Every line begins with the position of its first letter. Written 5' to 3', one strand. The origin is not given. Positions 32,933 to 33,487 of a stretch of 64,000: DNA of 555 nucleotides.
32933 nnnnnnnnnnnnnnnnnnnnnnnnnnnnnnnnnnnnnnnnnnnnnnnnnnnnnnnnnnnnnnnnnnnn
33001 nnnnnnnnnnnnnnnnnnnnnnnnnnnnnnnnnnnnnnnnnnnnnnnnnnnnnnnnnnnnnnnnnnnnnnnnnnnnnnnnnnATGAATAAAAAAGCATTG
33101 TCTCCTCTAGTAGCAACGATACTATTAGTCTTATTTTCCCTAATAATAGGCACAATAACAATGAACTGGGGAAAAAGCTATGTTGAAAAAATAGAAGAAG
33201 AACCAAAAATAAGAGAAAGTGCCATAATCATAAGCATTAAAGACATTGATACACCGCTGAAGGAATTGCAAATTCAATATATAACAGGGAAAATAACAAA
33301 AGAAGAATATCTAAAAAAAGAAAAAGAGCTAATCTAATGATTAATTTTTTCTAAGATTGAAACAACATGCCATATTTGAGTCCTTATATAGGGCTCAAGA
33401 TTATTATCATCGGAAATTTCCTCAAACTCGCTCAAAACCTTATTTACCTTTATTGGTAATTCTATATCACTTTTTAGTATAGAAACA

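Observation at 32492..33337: Three-gene mini-operon: two paralogous 3-TM mini-proteins plus a pilin-like SHOCT protein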

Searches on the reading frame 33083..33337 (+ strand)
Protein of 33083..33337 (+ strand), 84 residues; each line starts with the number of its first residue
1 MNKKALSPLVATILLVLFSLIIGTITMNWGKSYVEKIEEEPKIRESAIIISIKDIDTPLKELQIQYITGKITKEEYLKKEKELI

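Call 3: search_protein_families(library=pfam, proteins=[window:33083-33337:+], max_evalue=1)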
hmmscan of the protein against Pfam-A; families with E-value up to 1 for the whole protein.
window:33083-33337:+ (84 aa): 5 families
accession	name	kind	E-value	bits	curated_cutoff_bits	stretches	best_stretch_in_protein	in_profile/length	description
PF05120.17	GvpG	-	0.00099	19.7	30.6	1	55-84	33-62/67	Gas vesicle protein G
PF18495.6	VbhA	-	0.022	15.2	25.9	1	56-78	20-42/47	Antitoxin VbhA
PF06708.16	DUF1195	-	0.025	14.8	25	1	9-42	35-68/147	Protein of unknown function (DUF1195)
PF24869.1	DUF7734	-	0.043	13.7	27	1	40-76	49-85/89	Domain of unknown function (DUF7734)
PF06464.16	DMAP_binding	-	0.27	12.5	27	1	58-84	12-38/111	DMAP1-binding Domain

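Call 4: search_protein_families(library=ncbifam, proteins=[window:33083-33337:+], max_evalue=1)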
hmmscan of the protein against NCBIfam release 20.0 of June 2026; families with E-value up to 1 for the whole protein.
window:33083-33337:+ (84 aa): 2 families
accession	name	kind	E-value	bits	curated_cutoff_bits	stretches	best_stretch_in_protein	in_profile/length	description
TIGR02537.2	arch_flag_Nterm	domain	0.0017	17.8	20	1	2-18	1-17/33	archaellin/type IV pilin N-terminal domain-containing protein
NF046073.1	UpsA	equivalog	0.022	14.9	130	1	3-51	1-49/136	pilin subunit UpsA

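Call 8: find_homologous_proteins(query=window:33083-33337:+, max_evalue=0.01)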
Query window:33083-33337:+ (84 aa): 125 proteins with E <= 0.01 among 130 candidates; the best 120 are listed.
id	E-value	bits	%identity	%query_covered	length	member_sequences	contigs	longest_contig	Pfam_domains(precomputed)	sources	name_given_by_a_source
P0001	1.1e-43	164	100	100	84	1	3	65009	-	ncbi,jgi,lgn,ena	-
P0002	5.4e-37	143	85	100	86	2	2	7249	-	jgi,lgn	-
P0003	6.4e-37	142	85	100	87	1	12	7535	-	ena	-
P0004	2.2e-36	141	84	100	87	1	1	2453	-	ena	-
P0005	1.3e-34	135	80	99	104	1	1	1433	-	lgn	-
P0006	1.9e-34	134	81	99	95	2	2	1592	-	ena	-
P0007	3.6e-34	134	76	99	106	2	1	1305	-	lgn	-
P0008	9.2e-34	132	77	85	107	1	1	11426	-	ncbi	-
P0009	2.2e-33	131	74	99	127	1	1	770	-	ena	-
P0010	2.3e-33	131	75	100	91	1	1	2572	-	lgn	-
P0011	3.9e-33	130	74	100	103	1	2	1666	-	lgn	-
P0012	4.5e-33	130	80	99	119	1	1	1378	-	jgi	-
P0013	5.6e-33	130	73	100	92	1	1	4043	-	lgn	-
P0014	7.0e-33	130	78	99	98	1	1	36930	-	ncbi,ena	-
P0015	1.0e-32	129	76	99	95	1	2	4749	-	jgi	jgi:flagellin-like protein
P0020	7.9e-32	126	70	100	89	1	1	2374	PF05120.18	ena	-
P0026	1.8e-31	125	71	99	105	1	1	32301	-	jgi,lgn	-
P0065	5.4e-27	111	65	100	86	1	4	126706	-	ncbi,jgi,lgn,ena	-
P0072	1.8e-26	109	63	100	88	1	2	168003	-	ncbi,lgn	-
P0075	6.5e-26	107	60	100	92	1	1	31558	-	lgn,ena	-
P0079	1.3e-25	106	64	98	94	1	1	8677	PF09851.15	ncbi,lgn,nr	ncbi:MAG: archaellin/type IV pilin N-terminal domain-containing protein [Nanoarchaeota archaeon]|nr:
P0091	1.2e-24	103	63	100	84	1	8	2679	PF05120.18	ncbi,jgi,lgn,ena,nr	ncbi:MAG TPA: hypothetical protein VFF28_07140 [Candidatus Nanoarchaeia archaeon]|nr:hypothetical pr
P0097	2.7e-24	102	62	86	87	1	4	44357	-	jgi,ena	-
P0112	4.3e-23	98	64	100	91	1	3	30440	-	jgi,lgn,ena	jgi:flagellin-like protein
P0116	4.2e-21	92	53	87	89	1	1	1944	-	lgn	-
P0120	6.4e-20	88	60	89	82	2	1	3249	-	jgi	-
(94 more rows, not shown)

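Call 10: find_encoding_contigs(protein=P0072, flank=5000, max_places=2)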
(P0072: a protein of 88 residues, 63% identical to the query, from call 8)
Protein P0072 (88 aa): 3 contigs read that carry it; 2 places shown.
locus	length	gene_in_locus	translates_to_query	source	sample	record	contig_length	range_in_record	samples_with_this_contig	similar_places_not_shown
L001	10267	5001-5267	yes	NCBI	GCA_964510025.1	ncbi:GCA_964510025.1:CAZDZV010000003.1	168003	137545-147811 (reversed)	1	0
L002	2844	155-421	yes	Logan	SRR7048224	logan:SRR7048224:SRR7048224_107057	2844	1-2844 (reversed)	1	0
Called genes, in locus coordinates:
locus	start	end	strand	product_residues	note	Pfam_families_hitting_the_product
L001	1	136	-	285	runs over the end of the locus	-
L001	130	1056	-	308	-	PF13489:Methyltransf_23, PF13847:Methyltransf_31, PF08241:Methyltransf_11, PF08242:Methyltransf_12, PF13649:Methyltransf_25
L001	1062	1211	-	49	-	-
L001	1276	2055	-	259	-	-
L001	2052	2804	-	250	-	-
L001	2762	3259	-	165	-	-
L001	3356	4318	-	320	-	PF02421:FeoB_N, PF01926:MMR_HSR1, PF02824:TGS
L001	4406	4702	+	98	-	-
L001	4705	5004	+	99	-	-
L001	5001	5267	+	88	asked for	-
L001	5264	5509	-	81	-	PF03685:UPF0147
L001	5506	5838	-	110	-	PF01920:Prefoldin_2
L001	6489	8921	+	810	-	PF00133:tRNA-synt_1, PF09334:tRNA-synt_1g, PF08264:Anticodon_1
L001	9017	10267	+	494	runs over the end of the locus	-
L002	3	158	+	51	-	?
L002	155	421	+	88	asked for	-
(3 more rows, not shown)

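Call 11: find_encoding_contigs(protein=P0065, flank=5000, max_places=2)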
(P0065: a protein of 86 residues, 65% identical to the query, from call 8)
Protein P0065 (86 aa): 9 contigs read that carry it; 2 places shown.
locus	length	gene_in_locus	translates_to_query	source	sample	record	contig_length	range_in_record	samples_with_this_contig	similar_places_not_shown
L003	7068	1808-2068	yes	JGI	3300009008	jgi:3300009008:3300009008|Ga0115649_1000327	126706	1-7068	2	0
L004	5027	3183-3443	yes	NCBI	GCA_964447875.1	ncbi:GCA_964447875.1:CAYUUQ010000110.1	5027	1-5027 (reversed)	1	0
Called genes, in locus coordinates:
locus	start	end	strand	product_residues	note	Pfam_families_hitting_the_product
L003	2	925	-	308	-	?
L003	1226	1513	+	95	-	-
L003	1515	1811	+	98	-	-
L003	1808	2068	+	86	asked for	-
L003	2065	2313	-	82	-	-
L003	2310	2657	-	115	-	PF01920:Prefoldin_2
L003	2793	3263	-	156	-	PF01780:Ribosomal_L37ae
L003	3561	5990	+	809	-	PF00133:tRNA-synt_1, PF01406:tRNA-synt_1e (faint), PF09334:tRNA-synt_1g, PF08264:Anticodon_1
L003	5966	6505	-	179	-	-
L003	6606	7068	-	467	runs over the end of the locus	PF01921:tRNA-synt_1f (faint), PF01406:tRNA-synt_1e, PF09334:tRNA-synt_1g (faint), PF00133:tRNA-synt_1 (weak), PF09190:DALR_2, PF23493:CysS_C (weak)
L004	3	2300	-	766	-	?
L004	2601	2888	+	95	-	-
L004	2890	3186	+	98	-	-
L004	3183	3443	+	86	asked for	-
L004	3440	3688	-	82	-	-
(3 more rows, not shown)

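Call 13: search_protein_families(library=pfam, alignment_id=A1, max_evalue=1)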
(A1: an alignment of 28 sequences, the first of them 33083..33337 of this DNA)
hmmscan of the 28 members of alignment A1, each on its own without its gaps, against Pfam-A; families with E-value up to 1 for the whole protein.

A. member 1, window:33083-33337:+ (84 aa): 5 families
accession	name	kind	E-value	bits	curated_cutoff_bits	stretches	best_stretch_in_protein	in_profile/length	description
PF05120.17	GvpG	-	0.00099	19.7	30.6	1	55-84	33-62/67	Gas vesicle protein G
PF18495.6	VbhA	-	0.022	15.2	25.9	1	56-78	20-42/47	Antitoxin VbhA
PF06708.16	DUF1195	-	0.025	14.8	25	1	9-42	35-68/147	Protein of unknown function (DUF1195)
PF24869.1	DUF7734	-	0.043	13.7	27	1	40-76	49-85/89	Domain of unknown function (DUF7734)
PF06464.16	DMAP_binding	-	0.27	12.5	27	1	58-84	12-38/111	DMAP1-binding Domain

B. families by the number of members that match (of 28 scanned): 25 families
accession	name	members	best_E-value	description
PF05120.17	GvpG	23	9.3e-06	Gas vesicle protein G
PF18495.6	VbhA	14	0.0015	Antitoxin VbhA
PF09851.14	SHOCT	7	2.6e-05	Short C-terminal domain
PF06464.16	DMAP_binding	5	0.016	DMAP1-binding Domain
PF06708.16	DUF1195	5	0.019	Protein of unknown function (DUF1195)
PF18822.6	CdvA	4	0.00038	CdvA-like coiled-coil domain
PF24869.1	DUF7734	4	0.014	Domain of unknown function (DUF7734)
PF05084.19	GRA6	3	0.1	Granule antigen protein (GRA6)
PF08679.17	DsrD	2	0.025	Dissimilatory sulfite reductase D (DsrD)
PF02939.21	UcrQ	2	0.028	UcrQ family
PF11446.13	DUF2897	2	0.47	Protein of unknown function (DUF2897)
PF18493.6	DUF5617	1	0.016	Domain of unknown function (DUF5617)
PF09111.16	SLIDE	1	0.016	SLIDE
PF08229.16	SHR3_chaperone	1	0.023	ER membrane protein SH3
PF08182.16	Pedibin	1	0.029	Pedibin/Hym-346 family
PF07790.16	Pilin_N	1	0.049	Archaeal Type IV pilin, N-terminal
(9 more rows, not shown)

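Call 14: find_related_loci(query=A1, collection=genome_contigs, flank=4000)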
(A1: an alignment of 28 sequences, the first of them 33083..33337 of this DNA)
Query A1 (84 aa) in genome_contigs; peptide patterns used: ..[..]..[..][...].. (x = any residue, [..] = any of these).
15 stretches matched a pattern; 14 encode a relative of the query (tblastn E <= 1e-3); 14 distinct loci.
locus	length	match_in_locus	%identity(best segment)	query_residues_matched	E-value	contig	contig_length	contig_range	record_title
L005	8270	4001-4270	68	1-84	1e-39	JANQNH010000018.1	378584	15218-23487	MAG: Candidatus Nanoarchaeia archaeon isolate PL23a_bin.24 k99_6263341, whole genome shotgun sequence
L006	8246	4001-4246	71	1-84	4e-35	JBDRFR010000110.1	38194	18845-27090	MAG: Nanoarchaeota archaeon isolate MEGAHIT-group-1.382 k141_8349723, whole genome shotgun sequence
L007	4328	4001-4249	65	1-84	3e-34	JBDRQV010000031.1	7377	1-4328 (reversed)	MAG: Nanoarchaeota archaeon isolate MEGAHIT-group-2.61 k141_194560, whole genome shotgun sequence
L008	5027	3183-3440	65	1-84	5e-34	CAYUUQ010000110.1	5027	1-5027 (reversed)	MAG TPA_asm: uncultured Methanosarcinales archaeon isolate SRP077602_co7_489 genome assembly, contig: NODE_64066_length_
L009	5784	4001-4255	65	1-83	3e-33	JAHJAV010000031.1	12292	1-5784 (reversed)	MAG: Nanoarchaeota archaeon isolate Modern_marine.mb.228 Modern_marine.mb.228_k141_475401, whole genome shotgun sequence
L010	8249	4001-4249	63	1-84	1e-32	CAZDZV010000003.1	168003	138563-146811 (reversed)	MAG TPA_asm: uncultured Methanosarcinales archaeon isolate SRP141376_co2_275 genome assembly, contig: NODE_173_length_16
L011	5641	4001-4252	64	2-83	2e-32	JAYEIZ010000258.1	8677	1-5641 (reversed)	MAG: Nanoarchaeota archaeon isolate MAG177 MAG177_258, whole genome shotgun sequence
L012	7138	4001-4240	64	1-78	9e-32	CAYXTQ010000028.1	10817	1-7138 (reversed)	MAG TPA_asm: uncultured Methanosarcinales archaeon isolate binchicken_co266_33 genome assembly, contig: NODE_11130_lengt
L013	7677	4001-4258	70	1-84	7e-32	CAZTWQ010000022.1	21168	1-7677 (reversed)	MAG TPA_asm: uncultured Methanosarcinales archaeon isolate binchicken_co28_237 genome assembly, contig: NODE_1753_length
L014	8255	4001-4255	59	1-84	4e-30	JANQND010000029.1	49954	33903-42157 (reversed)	MAG: Candidatus Nanoarchaeia archaeon isolate PL25a_bin.96 k99_4097993, whole genome shotgun sequence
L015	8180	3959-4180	64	1-72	1e-29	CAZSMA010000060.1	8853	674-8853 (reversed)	MAG TPA_asm: uncultured Methanosarcinales archaeon isolate SRP256446_co1_47 genome assembly, contig: NODE_4515_length_88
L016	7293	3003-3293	48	1-84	6e-25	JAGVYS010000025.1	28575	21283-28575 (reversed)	Candidatus Woesearchaeota archaeon isolate RIFCSPHIGHO2_02_FULL_41_15 rifcsphigho2_02_scaffold_3886, whole genome shotgu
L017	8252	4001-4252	48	3-84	5e-23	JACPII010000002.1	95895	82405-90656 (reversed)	MAG: Candidatus Woesearchaeota archaeon isolate NC_groundwater_436_Ag_B-0.1um_47_15 GD18-4_B1_scaffold_38130, whole geno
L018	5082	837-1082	51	2-83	7e-19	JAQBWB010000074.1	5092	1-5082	MAG: Nanoarchaeota archaeon isolate casp150-mb.213 NODE_39270_length_5092_cov_0.080513, whole genome shotgun sequence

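Call 21: search_protein_families(library=ncbifam, alignment_id=A1, max_evalue=1)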
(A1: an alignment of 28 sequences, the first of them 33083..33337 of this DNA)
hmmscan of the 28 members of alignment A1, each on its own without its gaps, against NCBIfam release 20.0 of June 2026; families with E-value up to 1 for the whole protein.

A. member 1, window:33083-33337:+ (84 aa): 2 families
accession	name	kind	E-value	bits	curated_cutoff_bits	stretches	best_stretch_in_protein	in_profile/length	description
TIGR02537.2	arch_flag_Nterm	domain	0.0017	17.8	20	1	2-18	1-17/33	archaellin/type IV pilin N-terminal domain-containing protein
NF046073.1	UpsA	equivalog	0.022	14.9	130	1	3-51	1-49/136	pilin subunit UpsA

B. families by the number of members that match (of 28 scanned): 9 families
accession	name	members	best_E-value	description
TIGR02537.2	arch_flag_Nterm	27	1.3e-06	archaellin/type IV pilin N-terminal domain-containing protein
NF046073.1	UpsA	23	0.00021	pilin subunit UpsA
TIGR02005.1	PTS-IIBC-alpha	3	0.013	alpha-glucoside-specific PTS transporter subunit IIBC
NF045779.1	gas_vesic_GvpG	3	0.057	gas vesicle protein GvpG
NF038058.1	adhes_P110_Nter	2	0.0015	P110/LppT family adhesin N-terminal domain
NF002006.0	PRK00805.1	1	0.026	deoxyhypusine synthase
NF045762.1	PhenlGlyoxDHPadE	1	0.057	NADH-dependent phenylglyoxylate dehydrogenase subunit gamma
TIGR03177.1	pilus_cpaB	1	0.068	Flp pilus assembly protein CpaB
TIGR02217.1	chp_TIGR02217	1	0.082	phage distal tail protein, Rcc01695 family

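Call 25: search_solved_structures(query=A1, max_evalue=10, show_alignments=3)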
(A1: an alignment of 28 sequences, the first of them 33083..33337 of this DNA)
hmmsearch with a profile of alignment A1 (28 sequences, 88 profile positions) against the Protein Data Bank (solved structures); distinct sequences matched with E-value up to 10: 6.
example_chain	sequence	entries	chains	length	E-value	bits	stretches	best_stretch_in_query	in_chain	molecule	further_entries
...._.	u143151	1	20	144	0.0013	21.9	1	1-52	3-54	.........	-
6wvs_A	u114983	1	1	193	0.0064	19.7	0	44-66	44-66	DeNovoTIM15 hyperstable de novo TIM barrel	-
6yqx_A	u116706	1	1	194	0.22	14.8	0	45-66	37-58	de novo designed TIM barrel DeNovoTIM13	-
7p12_A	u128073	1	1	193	0.27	14.5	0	45-66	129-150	DeNovoTIM13-SB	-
6u8y_E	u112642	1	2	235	0.28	14.4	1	25-69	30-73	Monovalent cation/H+ antiporter subunit B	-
9myg_A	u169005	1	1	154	1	12.6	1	2-37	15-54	Archaeal Type IV pilin N-terminal domain-containing protein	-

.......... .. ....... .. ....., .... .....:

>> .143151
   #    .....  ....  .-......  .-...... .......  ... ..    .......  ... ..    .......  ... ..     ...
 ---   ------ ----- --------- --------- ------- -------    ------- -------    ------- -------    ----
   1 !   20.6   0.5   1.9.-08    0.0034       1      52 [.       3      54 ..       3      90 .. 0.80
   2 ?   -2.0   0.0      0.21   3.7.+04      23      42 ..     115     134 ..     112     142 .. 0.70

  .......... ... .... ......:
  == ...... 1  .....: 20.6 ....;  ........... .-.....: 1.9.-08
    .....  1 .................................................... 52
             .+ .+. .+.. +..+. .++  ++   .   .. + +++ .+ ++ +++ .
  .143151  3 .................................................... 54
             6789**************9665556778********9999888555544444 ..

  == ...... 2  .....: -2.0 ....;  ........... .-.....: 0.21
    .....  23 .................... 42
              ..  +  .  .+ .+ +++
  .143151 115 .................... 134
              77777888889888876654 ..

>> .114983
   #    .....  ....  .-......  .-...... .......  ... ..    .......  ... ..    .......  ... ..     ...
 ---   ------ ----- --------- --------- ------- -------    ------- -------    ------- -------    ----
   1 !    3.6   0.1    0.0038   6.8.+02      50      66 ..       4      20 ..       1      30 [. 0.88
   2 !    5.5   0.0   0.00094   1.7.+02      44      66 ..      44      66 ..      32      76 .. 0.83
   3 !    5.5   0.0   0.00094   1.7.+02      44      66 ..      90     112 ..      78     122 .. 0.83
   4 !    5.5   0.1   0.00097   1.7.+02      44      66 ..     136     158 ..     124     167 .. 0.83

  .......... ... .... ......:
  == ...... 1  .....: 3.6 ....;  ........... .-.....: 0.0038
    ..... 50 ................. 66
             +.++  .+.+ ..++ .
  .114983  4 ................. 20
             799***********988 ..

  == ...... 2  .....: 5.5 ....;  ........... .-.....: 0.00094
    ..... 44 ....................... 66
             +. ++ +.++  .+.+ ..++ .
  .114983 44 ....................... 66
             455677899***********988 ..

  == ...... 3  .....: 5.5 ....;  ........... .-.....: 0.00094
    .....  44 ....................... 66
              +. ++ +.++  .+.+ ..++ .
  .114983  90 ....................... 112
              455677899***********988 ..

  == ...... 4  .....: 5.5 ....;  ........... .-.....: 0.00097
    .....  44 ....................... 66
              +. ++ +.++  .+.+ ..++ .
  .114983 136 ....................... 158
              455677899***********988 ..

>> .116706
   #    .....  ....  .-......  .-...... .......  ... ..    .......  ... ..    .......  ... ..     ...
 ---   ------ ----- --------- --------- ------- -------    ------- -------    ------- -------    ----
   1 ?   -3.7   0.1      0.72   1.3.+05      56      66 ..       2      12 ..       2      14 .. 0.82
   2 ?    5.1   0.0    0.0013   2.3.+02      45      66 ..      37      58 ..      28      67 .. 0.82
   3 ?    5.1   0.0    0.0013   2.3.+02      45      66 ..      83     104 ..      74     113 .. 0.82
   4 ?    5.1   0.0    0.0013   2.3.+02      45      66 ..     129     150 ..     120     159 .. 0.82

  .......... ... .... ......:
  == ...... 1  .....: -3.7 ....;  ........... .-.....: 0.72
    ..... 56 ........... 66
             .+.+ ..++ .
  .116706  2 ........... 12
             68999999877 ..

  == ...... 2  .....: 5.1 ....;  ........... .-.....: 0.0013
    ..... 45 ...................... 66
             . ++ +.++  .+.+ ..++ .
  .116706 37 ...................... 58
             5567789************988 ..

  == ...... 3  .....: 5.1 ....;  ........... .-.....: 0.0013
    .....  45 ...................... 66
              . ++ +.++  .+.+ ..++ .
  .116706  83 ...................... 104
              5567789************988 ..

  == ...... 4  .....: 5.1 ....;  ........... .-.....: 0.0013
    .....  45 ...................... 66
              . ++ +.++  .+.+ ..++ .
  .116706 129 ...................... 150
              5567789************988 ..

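Call 31: predict_structure(alignment_id=A1)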
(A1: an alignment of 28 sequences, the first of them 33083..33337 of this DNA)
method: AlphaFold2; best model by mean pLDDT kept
length: 84 residues; sequences in the alignment: 28
mean_pLDDT: 81.3   pTM: 0.38
mean pLDDT of the five models: 81.3, 81.0, 80.8, 78.3, 76.8
residues with pLDDT >= 90: 36; 70-90: 29; 50-70: 16; < 50: 3
segments of 3 or more residues with pLDDT < 50: none
pLDDT, mean of each block of 10 residues (from residue 1): 71 95 90 67 58 83 90 94 87
secondary structure, 60 per line:
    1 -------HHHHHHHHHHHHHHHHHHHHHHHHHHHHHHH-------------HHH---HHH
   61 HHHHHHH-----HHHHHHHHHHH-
elements in order: H8-38 H58-67 H73-83
